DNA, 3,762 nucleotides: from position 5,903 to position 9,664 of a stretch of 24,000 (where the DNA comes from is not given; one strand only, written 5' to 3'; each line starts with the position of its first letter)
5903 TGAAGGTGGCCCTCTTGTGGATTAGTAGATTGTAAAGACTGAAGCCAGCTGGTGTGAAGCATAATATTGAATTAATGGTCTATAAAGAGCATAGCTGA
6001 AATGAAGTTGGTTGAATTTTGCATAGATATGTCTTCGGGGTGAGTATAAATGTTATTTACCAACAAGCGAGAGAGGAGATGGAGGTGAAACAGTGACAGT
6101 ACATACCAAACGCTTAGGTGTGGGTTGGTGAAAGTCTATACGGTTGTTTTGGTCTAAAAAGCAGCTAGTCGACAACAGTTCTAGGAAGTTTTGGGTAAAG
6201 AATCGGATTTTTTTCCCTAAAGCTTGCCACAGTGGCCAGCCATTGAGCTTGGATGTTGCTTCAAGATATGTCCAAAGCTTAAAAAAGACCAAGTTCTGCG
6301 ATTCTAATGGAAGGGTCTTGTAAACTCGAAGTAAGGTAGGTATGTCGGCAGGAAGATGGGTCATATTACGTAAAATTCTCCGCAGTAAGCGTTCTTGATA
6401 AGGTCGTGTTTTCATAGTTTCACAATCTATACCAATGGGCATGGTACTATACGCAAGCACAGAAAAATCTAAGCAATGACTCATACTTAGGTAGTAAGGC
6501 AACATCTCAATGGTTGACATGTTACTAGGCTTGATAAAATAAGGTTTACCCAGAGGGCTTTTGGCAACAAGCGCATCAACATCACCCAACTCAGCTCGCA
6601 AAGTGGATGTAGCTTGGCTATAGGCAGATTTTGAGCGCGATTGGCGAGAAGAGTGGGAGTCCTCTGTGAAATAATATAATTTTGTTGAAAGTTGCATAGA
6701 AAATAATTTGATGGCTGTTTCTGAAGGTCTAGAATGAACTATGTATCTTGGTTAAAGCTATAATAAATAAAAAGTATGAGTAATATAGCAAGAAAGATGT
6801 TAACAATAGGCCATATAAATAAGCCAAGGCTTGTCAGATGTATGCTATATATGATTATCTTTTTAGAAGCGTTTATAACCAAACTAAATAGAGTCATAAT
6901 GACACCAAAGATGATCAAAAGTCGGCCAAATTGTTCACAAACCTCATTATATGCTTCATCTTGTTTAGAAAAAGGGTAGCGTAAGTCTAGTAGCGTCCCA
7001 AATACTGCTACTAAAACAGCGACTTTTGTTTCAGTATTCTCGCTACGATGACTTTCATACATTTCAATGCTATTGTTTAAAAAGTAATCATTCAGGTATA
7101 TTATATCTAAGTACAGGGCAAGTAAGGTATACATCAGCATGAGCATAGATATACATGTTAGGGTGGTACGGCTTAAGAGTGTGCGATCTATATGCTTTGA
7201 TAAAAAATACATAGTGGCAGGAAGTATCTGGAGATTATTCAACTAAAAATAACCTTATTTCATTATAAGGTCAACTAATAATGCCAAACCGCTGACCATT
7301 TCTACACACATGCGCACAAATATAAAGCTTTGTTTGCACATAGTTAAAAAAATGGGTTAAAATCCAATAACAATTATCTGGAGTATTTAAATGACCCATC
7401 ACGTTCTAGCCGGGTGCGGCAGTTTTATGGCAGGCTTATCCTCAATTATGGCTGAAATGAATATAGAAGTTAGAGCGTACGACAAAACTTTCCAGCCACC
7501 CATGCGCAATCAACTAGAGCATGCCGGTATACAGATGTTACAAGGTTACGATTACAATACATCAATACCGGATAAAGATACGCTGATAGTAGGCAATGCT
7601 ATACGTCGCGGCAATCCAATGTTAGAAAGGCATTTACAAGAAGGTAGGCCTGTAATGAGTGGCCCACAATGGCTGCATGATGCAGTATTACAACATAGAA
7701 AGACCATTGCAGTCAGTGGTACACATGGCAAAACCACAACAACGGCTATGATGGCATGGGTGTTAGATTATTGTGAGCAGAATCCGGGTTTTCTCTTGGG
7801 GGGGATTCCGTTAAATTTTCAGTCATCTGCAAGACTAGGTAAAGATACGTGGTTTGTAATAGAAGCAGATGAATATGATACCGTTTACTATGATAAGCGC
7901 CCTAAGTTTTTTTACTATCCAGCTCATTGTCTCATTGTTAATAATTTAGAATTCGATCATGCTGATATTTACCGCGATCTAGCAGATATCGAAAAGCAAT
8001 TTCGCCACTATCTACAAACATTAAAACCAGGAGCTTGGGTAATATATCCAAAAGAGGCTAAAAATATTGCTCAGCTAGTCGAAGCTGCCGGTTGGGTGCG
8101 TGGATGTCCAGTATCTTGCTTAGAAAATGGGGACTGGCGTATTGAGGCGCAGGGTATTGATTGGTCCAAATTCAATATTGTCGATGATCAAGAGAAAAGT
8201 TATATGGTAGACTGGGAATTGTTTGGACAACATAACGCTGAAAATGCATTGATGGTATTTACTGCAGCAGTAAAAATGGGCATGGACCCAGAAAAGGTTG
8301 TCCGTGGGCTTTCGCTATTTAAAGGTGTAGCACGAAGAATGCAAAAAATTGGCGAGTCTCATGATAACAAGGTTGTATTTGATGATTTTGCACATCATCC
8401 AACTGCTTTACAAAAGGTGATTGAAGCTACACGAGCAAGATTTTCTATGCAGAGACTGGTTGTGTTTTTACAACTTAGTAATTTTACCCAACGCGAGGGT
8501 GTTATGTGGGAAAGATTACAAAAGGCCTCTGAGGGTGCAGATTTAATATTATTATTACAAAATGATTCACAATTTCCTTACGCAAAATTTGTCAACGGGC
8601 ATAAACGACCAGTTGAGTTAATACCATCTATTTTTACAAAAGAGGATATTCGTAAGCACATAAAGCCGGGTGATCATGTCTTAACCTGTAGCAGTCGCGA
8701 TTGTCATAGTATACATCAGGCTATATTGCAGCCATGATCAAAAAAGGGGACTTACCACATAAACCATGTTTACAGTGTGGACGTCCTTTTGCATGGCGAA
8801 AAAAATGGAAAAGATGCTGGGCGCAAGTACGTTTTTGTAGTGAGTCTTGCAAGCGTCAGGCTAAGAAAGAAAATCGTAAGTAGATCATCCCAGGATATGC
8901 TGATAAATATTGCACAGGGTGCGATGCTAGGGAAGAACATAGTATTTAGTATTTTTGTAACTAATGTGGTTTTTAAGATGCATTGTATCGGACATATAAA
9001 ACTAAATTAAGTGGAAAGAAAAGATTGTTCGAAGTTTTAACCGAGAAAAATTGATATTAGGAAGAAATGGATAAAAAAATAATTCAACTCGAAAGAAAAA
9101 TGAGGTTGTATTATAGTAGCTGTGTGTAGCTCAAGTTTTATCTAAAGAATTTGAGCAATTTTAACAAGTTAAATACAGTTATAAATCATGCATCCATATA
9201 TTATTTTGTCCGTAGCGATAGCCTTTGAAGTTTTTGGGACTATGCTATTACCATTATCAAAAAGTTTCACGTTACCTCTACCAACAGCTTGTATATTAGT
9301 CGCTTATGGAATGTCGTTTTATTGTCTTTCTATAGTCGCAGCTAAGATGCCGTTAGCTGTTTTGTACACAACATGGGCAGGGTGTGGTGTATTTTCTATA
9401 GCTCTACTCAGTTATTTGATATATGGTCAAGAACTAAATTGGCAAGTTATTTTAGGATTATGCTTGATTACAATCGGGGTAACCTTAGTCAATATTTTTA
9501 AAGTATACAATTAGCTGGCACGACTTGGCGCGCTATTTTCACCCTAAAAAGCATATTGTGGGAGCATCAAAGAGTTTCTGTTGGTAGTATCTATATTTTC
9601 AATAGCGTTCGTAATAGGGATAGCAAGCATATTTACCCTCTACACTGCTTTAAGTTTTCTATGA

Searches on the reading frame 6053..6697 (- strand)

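Call 15: search_protein_families(library=pfam, proteins=[window:6053-6697:-], max_evalue=0.001)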
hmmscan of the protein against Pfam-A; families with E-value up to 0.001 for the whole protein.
window:6053-6697:- (214 aa): 0 families

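Call 73: search_protein_families(library=pfam, proteins=[window:6053-6697:-], max_evalue=0.05)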
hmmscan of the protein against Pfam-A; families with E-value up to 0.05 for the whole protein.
window:6053-6697:- (214 aa): 1 family
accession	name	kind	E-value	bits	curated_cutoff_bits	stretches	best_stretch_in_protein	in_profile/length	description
PF01648.25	ACPS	-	0.0035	17.8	25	1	87-160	1-71/111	4'-phosphopantetheinyl transferase superfamily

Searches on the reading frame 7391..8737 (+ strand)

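Call 15: search_protein_families(library=pfam, proteins=[window:7391-8737:+], max_evalue=0.001)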
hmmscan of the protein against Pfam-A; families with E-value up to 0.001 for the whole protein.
window:7391-8737:+ (448 aa): 3 families
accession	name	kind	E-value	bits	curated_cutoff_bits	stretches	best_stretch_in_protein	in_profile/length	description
PF08245.18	Mur_ligase_M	-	7e-14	52.7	24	1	108-293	1-200/200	Mur ligase middle domain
PF02875.26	Mur_ligase_C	-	5.3e-13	50.4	28.4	1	315-436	1-127/127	Mur ligase, glutamate ligase domain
PF01225.30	Mur_ligase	-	1.1e-07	32.6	21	1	4-101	3-93/95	Mur ligase family, catalytic domain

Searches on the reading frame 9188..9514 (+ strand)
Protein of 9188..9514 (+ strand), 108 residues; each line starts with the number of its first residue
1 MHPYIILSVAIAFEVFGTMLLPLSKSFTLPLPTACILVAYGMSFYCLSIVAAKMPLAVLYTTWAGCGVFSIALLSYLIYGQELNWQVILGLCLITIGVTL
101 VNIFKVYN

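Call 15: search_protein_families(library=pfam, proteins=[window:9188-9514:+], max_evalue=0.001)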
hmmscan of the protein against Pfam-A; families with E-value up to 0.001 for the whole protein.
window:9188-9514:+ (108 aa): 1 family
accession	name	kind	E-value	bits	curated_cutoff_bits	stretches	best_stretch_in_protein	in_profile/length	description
PF00893.25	Multi_Drug_Res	-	1.4e-20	74.1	23.7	1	4-94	3-93/93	Small Multidrug Resistance protein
